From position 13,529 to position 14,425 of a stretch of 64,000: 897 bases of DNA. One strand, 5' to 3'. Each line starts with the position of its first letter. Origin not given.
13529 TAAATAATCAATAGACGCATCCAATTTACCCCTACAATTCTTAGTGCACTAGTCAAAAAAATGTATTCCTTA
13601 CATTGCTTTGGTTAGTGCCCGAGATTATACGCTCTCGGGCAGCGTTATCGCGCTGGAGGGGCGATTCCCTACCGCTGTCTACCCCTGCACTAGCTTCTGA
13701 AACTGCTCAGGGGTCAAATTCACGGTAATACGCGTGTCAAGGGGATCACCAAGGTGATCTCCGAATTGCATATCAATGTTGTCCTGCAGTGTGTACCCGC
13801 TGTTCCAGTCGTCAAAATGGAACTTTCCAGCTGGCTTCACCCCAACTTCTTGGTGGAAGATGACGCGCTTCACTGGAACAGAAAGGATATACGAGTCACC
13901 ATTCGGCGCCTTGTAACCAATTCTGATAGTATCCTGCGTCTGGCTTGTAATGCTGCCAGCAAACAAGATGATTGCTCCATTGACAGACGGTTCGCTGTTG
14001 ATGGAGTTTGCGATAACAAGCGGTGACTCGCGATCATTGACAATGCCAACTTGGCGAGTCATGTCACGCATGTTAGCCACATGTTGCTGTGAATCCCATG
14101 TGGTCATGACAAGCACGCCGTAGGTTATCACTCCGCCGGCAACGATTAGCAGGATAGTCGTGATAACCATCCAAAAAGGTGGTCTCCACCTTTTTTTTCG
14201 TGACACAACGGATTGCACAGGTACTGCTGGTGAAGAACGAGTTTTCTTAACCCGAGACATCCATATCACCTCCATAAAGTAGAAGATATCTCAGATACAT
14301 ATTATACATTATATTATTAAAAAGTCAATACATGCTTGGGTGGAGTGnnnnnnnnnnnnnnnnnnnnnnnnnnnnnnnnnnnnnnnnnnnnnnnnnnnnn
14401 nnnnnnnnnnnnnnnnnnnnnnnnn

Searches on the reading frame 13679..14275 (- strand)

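Call 46: search_protein_families(library=pfam, proteins=[window:13679-14275:-], max_evalue=0.01)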
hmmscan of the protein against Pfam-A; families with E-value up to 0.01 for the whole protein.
window:13679-14275:- (198 aa): 0 families

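Call 49: search_protein_families(library=ncbifam, proteins=[window:13679-14275:-], max_evalue=0.1)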
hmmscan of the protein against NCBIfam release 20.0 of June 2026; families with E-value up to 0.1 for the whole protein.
window:13679-14275:- (198 aa): 2 families
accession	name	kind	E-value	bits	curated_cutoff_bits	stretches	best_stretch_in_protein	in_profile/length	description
TIGR02247.1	HAD-1A3-hyp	subfamily_domain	0.025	14.3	125.4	1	46-84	9-47/211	epoxide hydrolase N-terminal domain-like phosphatase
NF052375.1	antisigma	equivalog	0.048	13.6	100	1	6-67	59-115/217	anti-sigma factor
